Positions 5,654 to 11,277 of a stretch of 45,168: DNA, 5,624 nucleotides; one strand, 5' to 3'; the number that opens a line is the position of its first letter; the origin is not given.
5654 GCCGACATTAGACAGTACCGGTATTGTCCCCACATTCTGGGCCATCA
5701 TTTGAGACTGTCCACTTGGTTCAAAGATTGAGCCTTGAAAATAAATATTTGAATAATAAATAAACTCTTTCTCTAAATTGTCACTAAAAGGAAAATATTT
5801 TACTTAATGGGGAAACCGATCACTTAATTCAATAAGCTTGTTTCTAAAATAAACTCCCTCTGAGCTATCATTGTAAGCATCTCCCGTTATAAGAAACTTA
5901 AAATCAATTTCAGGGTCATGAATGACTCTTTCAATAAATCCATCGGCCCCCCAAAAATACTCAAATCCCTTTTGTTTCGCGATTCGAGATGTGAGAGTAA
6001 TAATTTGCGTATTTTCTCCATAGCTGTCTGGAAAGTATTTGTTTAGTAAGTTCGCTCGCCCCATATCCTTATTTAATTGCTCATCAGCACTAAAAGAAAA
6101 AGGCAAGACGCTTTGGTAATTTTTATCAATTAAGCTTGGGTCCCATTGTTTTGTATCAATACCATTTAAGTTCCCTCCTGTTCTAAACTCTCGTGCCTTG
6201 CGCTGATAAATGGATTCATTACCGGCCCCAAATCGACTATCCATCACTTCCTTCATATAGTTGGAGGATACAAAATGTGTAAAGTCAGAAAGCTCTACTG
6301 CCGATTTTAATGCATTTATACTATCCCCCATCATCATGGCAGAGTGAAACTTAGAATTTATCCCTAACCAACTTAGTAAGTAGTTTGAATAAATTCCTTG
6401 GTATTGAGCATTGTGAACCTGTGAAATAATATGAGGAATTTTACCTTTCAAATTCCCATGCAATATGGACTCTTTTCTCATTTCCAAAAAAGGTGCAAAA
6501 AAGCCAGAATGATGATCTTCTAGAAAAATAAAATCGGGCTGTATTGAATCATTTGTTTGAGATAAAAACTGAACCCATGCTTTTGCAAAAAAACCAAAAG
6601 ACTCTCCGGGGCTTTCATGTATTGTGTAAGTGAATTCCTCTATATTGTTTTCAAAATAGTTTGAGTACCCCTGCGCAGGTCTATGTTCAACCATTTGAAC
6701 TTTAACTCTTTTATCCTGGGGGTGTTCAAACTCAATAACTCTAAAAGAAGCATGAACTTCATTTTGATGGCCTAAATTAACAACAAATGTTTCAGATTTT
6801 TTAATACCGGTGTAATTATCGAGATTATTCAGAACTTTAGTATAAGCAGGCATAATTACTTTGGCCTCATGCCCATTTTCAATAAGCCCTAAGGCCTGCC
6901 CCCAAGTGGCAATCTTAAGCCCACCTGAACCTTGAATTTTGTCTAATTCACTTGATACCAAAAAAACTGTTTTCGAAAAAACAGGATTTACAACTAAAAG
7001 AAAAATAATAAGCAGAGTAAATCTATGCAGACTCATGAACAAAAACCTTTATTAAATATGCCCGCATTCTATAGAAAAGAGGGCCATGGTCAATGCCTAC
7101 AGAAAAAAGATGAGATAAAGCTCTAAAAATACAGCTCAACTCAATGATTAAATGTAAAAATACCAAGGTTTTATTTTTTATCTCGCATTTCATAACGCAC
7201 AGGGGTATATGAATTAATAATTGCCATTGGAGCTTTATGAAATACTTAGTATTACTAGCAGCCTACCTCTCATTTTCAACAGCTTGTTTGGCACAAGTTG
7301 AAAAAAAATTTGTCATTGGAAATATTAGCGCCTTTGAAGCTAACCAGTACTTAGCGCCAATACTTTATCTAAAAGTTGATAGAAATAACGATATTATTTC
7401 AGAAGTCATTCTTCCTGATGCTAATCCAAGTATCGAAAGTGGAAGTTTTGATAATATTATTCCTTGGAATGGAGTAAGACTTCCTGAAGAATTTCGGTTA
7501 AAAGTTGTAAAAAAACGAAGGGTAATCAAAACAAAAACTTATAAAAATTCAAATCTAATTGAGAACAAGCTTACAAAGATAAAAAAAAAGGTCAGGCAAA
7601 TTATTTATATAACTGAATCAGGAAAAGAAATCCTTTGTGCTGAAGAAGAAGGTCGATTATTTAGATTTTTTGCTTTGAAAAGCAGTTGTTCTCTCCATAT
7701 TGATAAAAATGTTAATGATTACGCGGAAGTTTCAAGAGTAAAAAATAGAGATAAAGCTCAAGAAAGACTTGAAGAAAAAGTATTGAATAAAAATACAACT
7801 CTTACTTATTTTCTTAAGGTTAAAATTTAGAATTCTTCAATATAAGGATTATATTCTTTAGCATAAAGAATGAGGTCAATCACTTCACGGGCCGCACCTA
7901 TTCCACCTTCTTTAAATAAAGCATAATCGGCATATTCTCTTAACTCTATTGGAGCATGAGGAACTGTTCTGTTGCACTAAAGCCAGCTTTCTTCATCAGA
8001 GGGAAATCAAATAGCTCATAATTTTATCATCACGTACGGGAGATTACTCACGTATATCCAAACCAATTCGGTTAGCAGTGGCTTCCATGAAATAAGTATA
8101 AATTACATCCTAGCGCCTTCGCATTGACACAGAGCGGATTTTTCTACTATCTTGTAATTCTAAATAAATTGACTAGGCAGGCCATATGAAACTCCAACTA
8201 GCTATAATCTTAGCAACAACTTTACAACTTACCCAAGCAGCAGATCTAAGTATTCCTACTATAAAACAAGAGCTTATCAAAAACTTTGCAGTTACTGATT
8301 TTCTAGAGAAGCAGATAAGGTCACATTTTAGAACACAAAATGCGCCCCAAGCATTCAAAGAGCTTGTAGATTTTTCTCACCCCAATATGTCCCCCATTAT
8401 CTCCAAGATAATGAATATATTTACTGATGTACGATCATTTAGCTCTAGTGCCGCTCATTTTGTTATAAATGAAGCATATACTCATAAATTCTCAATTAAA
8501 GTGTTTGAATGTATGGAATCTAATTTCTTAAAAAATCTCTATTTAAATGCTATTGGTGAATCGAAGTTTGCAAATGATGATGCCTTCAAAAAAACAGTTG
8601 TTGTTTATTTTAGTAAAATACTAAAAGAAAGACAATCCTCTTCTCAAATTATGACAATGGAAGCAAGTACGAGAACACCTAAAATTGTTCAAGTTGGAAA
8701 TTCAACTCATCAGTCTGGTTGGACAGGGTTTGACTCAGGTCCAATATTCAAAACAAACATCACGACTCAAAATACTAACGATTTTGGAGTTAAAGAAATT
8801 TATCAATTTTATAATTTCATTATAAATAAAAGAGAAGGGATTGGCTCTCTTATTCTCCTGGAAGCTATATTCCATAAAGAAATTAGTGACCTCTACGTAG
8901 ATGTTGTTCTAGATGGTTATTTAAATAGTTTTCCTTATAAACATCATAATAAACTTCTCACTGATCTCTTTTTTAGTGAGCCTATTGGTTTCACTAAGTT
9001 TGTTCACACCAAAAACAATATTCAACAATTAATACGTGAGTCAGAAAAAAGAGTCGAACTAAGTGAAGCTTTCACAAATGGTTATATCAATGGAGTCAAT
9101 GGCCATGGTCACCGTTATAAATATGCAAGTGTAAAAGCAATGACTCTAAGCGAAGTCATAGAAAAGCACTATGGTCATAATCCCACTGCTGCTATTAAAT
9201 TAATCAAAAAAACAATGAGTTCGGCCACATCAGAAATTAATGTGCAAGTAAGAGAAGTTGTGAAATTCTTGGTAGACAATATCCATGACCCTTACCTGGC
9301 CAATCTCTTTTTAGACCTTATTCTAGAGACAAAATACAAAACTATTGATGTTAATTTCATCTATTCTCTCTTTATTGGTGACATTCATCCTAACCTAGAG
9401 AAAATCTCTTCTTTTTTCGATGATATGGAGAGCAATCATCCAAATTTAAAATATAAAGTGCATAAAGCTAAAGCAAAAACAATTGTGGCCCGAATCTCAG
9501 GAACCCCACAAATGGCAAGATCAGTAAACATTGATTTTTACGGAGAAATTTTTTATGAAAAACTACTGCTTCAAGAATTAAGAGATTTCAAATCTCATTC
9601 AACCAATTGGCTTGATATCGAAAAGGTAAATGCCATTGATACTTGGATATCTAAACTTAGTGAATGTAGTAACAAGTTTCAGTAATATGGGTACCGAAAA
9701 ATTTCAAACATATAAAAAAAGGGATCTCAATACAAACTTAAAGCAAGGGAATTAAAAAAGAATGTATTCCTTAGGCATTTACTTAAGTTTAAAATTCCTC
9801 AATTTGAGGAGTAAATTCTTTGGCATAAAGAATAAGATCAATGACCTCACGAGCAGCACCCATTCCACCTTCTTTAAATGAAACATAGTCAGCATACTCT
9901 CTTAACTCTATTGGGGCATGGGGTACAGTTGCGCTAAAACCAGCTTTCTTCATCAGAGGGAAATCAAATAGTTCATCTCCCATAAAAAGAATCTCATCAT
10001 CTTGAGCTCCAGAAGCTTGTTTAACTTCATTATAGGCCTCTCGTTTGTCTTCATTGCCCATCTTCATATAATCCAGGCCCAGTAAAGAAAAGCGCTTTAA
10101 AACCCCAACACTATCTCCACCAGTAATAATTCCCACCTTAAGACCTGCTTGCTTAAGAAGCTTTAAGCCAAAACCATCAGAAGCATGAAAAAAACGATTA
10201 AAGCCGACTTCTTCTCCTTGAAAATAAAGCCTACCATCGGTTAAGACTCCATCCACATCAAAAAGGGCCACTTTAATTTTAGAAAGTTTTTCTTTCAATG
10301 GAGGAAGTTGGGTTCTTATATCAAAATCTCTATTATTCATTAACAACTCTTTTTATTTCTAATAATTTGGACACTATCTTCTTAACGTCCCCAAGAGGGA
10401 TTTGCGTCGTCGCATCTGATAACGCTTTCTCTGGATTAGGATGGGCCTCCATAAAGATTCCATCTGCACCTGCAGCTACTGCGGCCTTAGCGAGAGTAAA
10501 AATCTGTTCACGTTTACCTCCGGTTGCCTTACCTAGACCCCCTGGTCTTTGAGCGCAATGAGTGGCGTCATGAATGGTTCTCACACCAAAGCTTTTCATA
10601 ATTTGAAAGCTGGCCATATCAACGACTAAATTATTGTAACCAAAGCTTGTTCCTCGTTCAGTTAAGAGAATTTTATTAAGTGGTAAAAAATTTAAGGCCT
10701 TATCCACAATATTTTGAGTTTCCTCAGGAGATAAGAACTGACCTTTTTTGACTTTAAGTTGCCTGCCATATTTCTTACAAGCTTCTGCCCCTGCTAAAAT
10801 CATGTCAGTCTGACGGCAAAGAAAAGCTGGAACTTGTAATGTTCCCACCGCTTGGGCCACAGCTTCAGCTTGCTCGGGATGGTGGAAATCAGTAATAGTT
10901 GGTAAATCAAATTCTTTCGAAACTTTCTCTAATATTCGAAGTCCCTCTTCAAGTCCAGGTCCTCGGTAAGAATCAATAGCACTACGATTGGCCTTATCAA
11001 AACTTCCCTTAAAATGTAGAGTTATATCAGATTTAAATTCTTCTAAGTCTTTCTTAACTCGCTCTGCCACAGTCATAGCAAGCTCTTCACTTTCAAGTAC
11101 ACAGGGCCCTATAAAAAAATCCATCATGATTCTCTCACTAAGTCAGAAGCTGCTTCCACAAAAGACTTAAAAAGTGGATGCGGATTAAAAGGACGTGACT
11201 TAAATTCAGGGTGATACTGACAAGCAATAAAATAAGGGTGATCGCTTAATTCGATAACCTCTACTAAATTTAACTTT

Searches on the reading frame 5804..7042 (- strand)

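Call 6: search_protein_families(library=pfam, proteins=[window:5804-7042:-], max_evalue=0.001)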
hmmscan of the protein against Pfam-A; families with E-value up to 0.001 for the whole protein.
window:5804-7042:- (412 aa): 1 family
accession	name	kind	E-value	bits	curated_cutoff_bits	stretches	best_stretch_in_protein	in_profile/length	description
PF08323.17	Glyco_transf_5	-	1.3e-28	100.8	22.7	1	26-279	2-237/239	Starch synthase catalytic domain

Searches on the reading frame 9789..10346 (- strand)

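Call 6: search_protein_families(library=pfam, proteins=[window:9789-10346:-], max_evalue=0.001)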
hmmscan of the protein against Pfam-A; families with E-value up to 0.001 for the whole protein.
window:9789-10346:- (185 aa): 3 families
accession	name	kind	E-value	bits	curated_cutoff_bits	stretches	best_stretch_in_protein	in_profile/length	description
PF00702.32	Hydrolase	-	1.6e-09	38.9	26.4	1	61-136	107-191/191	haloacid dehalogenase-like hydrolase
PF08282.18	Hydrolase_3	-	1e-05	25.9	20.9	1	99-156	186-243/255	haloacid dehalogenase-like hydrolase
PF13419.12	HAD_2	-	2.8e-05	24.8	23.8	1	61-138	88-174/178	Haloacid dehalogenase-like hydrolase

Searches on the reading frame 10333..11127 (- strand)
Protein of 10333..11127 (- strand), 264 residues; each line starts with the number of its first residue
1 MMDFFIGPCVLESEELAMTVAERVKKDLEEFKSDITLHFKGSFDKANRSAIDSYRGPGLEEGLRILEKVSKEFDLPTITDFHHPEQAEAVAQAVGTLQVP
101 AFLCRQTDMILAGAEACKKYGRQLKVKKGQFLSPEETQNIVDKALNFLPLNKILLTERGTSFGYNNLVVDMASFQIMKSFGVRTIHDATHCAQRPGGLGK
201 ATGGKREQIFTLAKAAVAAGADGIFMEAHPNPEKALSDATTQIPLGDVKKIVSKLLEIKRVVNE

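Call 6: search_protein_families(library=pfam, proteins=[window:10333-11127:-], max_evalue=0.001)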
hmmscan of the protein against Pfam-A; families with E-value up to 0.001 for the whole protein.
window:10333-11127:- (264 aa): 1 family
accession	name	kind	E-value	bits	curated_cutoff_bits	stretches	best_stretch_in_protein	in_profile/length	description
PF00793.26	DAHP_synth_1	-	3.1e-58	197.3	25.5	1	4-260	20-266/270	DAHP synthetase I family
